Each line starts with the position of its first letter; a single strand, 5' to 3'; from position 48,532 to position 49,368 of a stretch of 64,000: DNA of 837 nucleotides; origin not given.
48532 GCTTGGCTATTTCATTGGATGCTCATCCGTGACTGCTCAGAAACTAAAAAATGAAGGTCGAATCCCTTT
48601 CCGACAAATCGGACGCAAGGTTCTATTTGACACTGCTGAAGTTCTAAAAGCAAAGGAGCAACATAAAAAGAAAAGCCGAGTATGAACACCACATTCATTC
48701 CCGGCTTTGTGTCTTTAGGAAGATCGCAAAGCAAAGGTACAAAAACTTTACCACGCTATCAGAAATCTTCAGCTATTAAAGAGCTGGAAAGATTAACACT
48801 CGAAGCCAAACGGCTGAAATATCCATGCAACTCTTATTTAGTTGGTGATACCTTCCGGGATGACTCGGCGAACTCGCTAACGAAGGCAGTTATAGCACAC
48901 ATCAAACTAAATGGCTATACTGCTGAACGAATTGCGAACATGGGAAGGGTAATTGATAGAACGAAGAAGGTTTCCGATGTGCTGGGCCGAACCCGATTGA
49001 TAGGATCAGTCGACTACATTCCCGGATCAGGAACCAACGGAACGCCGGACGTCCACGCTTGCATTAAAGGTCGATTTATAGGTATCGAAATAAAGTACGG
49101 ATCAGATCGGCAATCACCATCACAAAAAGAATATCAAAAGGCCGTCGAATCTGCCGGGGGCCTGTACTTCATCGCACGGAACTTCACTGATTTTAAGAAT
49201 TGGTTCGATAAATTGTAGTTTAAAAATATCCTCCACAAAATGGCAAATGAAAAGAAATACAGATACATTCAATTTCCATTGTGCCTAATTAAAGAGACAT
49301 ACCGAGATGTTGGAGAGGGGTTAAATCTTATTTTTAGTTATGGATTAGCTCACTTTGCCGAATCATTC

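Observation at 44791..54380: Unclassifiable ~9.6-kb integrative element in tRNA-Arg(ACG) with 17-bp att repeats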

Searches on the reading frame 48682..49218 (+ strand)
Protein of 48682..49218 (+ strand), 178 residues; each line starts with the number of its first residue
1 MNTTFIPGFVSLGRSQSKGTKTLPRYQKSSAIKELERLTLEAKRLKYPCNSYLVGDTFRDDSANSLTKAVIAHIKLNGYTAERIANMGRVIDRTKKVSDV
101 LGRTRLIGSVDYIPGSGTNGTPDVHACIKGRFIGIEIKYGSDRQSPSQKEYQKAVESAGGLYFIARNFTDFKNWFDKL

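Call 6: search_protein_families(library=pfam, proteins=[window:48682-49218:+], max_evalue=0.01)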
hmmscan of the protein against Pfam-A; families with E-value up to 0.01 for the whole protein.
window:48682-49218:+ (178 aa): 0 families

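Call 7: search_protein_families(library=phrogs, proteins=[window:48682-49218:+], max_evalue=0.01)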
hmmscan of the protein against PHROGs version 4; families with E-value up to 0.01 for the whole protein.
window:48682-49218:+ (178 aa): 3 families
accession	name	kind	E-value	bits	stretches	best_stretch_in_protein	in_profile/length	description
phrog_93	-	DNA, RNA and nucleotide metabolism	7e-12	45.8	1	68-176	359-439/613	endonuclease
phrog_824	-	unknown function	1.3e-09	39.3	1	119-175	112-171/265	-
phrog_5702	-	DNA, RNA and nucleotide metabolism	7.5e-05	23.7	1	119-167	5-55/70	Holliday junction resolvase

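Call 9: search_protein_families(library=ncbifam, proteins=[window:48682-49218:+], max_evalue=0.01)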
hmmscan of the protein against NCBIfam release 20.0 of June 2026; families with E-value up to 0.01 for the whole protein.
window:48682-49218:+ (178 aa): 0 families

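Call 16: search_protein_families(library=padloc, proteins=[window:48682-49218:+], max_evalue=0.01)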
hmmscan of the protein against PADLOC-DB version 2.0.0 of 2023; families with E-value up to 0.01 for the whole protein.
window:48682-49218:+ (178 aa): 0 families

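Call 50: search_protein_families(library=pfam, proteins=[L051:5318-5956:+, L037:4243-4920:+, L034:11796-12635:+, L074:5303-6100:+, L051:5959-6594:+, L058:261-911:+, L051:2102-2734:+, L019:12499-14355:+, L015:7718-9190:+, L074:6843-8174:+], max_evalue=0.05)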
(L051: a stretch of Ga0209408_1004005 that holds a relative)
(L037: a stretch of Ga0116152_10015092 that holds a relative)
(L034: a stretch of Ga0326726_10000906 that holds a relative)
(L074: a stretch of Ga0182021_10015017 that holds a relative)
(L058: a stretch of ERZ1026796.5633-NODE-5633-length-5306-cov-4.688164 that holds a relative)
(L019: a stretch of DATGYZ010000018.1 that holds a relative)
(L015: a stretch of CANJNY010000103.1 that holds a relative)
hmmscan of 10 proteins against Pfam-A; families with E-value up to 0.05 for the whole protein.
L051:5318-5956:+ (212 aa): 0 families

L037:4243-4920:+ (225 aa): 1 family
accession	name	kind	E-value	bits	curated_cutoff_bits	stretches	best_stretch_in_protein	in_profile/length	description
PF19817.4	DUF6300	-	0.022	15.3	27.8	0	18-53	47-81/110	Family of unknown function (DUF6300)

L034:11796-12635:+ (279 aa): 2 families
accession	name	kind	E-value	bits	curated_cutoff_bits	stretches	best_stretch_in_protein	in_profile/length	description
PF18206.8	Porphyrn_cat_1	-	0.0038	18.3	27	1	4-42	9-48/105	Porphyranase beta-sandwich domain 1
PF08681.18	TacA1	-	0.043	14.2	21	0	21-39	1-19/80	Antitoxin TacA 1-like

L074:5303-6100:+ (265 aa): 0 families

L051:5959-6594:+ (211 aa): 3 families
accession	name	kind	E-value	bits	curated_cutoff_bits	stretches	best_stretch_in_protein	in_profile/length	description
PF20606.3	DUF6799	-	0.022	15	26.8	0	160-185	37-62/63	Domain of unknown function (DUF6799)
PF06152.16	Phage_min_cap2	-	0.023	14.1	26.3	1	52-111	7-62/366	Phage minor capsid protein 2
PF06160.17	EzrA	-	0.023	13.5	39.6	1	47-129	16-98/557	Septation ring formation regulator, EzrA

L058:261-911:+ (216 aa): 2 families
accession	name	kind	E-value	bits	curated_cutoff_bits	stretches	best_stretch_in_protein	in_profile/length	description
PF11300.13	DUF3102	-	1.8e-10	41.6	24.4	1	27-75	22-70/129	Protein of unknown function (DUF3102)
PF20594.3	DUF6794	-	0.0016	18.9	27.1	1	37-85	27-73/83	Domain of unknown function (DUF6794)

L051:2102-2734:+ (210 aa): 1 family
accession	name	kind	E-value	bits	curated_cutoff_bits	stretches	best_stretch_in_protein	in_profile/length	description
PF09687.15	PRESAN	-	0.026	15.4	23.7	0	38-75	85-121/125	Plasmodium RESA N-terminal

L019:12499-14355:+ (618 aa): 0 families

L015:7718-9190:+ (490 aa): 1 family
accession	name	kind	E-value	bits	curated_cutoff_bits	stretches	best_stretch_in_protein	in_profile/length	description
PF22530.2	Terminase-T7_RNaseH-like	-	2.6e-05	24.9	27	1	325-422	1-97/108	Terminase Bacteriophage T7, Ribonuclease H-like domain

L074:6843-8174:+ (443 aa): 1 family
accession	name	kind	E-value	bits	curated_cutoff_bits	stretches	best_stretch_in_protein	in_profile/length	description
PF03237.21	Terminase_6N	-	0.00025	21.2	22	1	28-235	2-203/215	Terminase large subunit, T4likevirus-type, N-terminal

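Call 51: search_protein_families(library=phrogs, proteins=[L051:5318-5956:+, L037:4243-4920:+, L034:11796-12635:+, L074:5303-6100:+, L051:5959-6594:+, L058:261-911:+, L051:2102-2734:+, L019:12499-14355:+, L015:7718-9190:+, L074:6843-8174:+], max_evalue=0.05)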
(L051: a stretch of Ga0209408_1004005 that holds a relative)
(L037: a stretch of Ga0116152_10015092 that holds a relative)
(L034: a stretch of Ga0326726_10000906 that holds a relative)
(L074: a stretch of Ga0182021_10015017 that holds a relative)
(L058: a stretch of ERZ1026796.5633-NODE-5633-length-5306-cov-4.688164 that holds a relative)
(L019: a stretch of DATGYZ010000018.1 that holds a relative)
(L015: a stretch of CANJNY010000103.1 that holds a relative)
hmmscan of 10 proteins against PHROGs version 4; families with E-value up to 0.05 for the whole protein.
L051:5318-5956:+ (212 aa): 0 families

L037:4243-4920:+ (225 aa): 0 families

L034:11796-12635:+ (279 aa): 0 families

L074:5303-6100:+ (265 aa): 0 families

L051:5959-6594:+ (211 aa): 3 families
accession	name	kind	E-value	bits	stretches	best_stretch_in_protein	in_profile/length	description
phrog_12993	-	unknown function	0.015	16.2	1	43-77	56-90/143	-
phrog_13196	-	tail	0.036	15.1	0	97-160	82-144/151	major tail protein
phrog_2231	-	unknown function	0.048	13.1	0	51-97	265-311/674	-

L058:261-911:+ (216 aa): 4 families
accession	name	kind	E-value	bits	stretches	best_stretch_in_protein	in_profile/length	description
phrog_6146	-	unknown function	5.1e-21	76.4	1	10-97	35-132/197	-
phrog_15609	-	unknown function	2.3e-10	41.3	1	28-76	29-77/316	-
phrog_1748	-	unknown function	0.00027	21.2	1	15-70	51-105/302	-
phrog_11916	-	unknown function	0.023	16.1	1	40-74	5-38/107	-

L051:2102-2734:+ (210 aa): 0 families

L019:12499-14355:+ (618 aa): 3 families
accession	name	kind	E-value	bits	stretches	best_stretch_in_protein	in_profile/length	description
phrog_33803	-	unknown function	9.3e-16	58.2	1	5-446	123-586/762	-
phrog_30639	-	unknown function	2.9e-14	53.4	1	4-222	4-224/815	-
phrog_23570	-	head and packaging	1.3e-11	44.5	1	1-133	1-135/905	virion structural protein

L015:7718-9190:+ (490 aa): 5 families
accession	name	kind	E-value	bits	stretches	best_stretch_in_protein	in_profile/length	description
phrog_38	-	head and packaging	1.3e-88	299.6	2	185-475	406-705/760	terminase large subunit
phrog_4758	-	head and packaging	1.4e-56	192.5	1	25-260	22-240/243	terminase large subunit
phrog_30251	-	head and packaging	2.8e-50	172.4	1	47-462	42-449/799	terminase large subunit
phrog_5573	-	head and packaging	2.6e-27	96.8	1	243-480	7-241/250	terminase large subunit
phrog_979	-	head and packaging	0.022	14.4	1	330-482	452-608/642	terminase large subunit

L074:6843-8174:+ (443 aa): 2 families
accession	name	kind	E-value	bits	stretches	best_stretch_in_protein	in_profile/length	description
phrog_2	-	head and packaging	1.3e-26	94.6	1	16-428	275-595/807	terminase large subunit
phrog_979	-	head and packaging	3.6e-18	66.6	2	14-174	157-307/642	terminase large subunit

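Call 64: search_protein_families(library=pfam, proteins=[L043:8340-11420:+, L043:3991-5553:+, L043:5550-6584:+, L043:6581-7732:+, L036:13315-16026:+, L036:16456-18102:+, L036:18219-20147:+, L015:9284-10477:-, L043:1030-1656:+, L036:7155-8678:+], max_evalue=0.001)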
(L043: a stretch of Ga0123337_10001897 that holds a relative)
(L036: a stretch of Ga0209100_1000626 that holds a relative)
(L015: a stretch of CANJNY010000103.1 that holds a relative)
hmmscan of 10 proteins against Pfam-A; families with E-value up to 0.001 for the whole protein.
L043:8340-11420:+ (1026 aa): 6 families
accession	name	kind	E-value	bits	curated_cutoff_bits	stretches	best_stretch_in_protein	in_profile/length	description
PF12008.13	EcoR124_C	-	5.9e-65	219.9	23.1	1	755-1015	1-260/260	Type I restriction and modification enzyme - subunit R C terminal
PF22679.2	T1R_D3-like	-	4.5e-60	203.1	27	1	566-734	2-158/158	Type I restriction enzyme subunit R domain 3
PF18766.7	SWI2_SNF2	-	3.9e-56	190.6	26.7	1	297-524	1-204/221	SWI2/SNF2 ATPase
PF04313.20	HSDR_N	-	3.8e-40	138.3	25.1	1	29-224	1-196/198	Type I restriction enzyme R protein N terminus (HSDR_N)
PF04851.21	ResIII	-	5.2e-39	134.2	22.5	1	293-461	3-163/164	Type III restriction enzyme, res subunit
PF00270.35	DEAD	-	7.5e-10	39.2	26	1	330-461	22-161/167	DEAD/DEAH box helicase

L043:3991-5553:+ (520 aa): 5 families
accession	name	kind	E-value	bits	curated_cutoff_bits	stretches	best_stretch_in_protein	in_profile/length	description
PF02384.22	N6_Mtase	-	3.4e-116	388.4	20.4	1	175-483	2-310/311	N-6 DNA Methylase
PF12161.14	HsdM_N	-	8.7e-22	78.6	24.5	1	10-163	1-135/135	HsdM N-terminal domain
PF07669.17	Eco57I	-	2e-05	25.2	25.3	1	272-389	44-165/171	Eco57I restriction-modification methylase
PF01170.24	UPF0020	-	0.00039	20.6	22.3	0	215-309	22-133/197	RMKL-like, methyltransferase domain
PF05175.20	MTS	-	0.00051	20.2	23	0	218-308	28-109/170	Methyltransferase small domain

L043:5550-6584:+ (344 aa): 1 family
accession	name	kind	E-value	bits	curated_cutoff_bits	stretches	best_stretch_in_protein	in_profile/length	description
PF13310.11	Virulence_RhuM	-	3.1e-106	354.7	33.7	1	72-315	1-245/252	Virulence protein RhuM family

L043:6581-7732:+ (383 aa): 1 family
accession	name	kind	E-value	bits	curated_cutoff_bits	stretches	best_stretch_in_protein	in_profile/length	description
PF01420.25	Methylase_S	-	2.2e-37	129.3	22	2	13-164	1-163/168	Type I restriction modification DNA specificity domain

L036:13315-16026:+ (903 aa): 7 families
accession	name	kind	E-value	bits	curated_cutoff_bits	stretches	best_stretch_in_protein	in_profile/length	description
PF20473.4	MmeI_Mtase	-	3.6e-106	354.5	27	1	322-574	2-252/259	MmeI, DNA-methyltransferase domain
PF20466.3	MmeI_TRD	-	5.7e-68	228.8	27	1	601-802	3-207/207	MmeI, target recognition domain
PF20464.3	MmeI_N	-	1.4e-29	104.2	27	1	1-159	1-181/181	MmeI, N-terminal domain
PF20465.4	MmeI_hel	-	6.2e-26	91.4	27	1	169-246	1-75/75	MmeI, helicase spacer domain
PF20467.3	MmeI_C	-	9e-19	67.9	27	1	815-880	14-79/83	MmeI, C-terminal domain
PF07669.17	Eco57I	-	3.1e-08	34.4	25.3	1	390-530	2-146/171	Eco57I restriction-modification methylase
PF02384.22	N6_Mtase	-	0.0003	20.6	20.4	1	340-471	47-138/311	N-6 DNA Methylase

L036:16456-18102:+ (548 aa): 2 families
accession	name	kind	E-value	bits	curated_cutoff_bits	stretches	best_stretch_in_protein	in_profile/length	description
PF13749.12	HATPase_c_4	-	1.2e-17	64.1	26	1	298-380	3-88/89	Putative ATP-dependent DNA helicase recG C-terminal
PF04326.19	SLFN_AlbA_2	-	1.2e-10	42.4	25.3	1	4-123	1-116/118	Schlafen, AlbA_2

L036:18219-20147:+ (642 aa): 3 families
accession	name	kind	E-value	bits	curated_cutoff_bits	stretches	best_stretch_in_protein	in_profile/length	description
PF00270.35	DEAD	-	3.7e-08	33.7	26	1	26-189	3-157/167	DEAD/DEAH box helicase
PF04851.21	ResIII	-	2.4e-07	31.2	22.5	1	23-190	4-160/164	Type III restriction enzyme, res subunit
PF00271.37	Helicase_C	-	0.00025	21.7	23.5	0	325-376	58-108/110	Helicase conserved C-terminal domain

L015:9284-10477:- (397 aa): 2 families
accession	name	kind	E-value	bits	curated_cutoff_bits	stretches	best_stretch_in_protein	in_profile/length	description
PF13455.12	MUG113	-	9.5e-14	52.2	22.3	1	289-375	1-71/73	Meiotically up-regulated gene 113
PF10544.15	T5orf172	-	1.5e-09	38.7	20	1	268-376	1-99/101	T5orf172 domain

L043:1030-1656:+ (208 aa): 1 family
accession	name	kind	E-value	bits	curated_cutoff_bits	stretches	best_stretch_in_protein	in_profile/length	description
PF19781.4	DUF6266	-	1.9e-05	24.7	23.4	1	14-204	3-195/198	Family of unknown function (DUF6266)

L036:7155-8678:+ (507 aa): 0 families

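Call 93: search_solved_structures(query=A4, max_evalue=1)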
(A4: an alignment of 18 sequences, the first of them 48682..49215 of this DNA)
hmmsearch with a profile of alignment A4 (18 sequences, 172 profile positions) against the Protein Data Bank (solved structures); distinct sequences matched with E-value up to 1: 2.
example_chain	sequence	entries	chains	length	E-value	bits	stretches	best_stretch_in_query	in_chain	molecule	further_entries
4qbo_A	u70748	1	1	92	0.0081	19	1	99-164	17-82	Nuclease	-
2eo0_A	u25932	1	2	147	0.69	12.7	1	110-157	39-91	Hypothetical protein ST1444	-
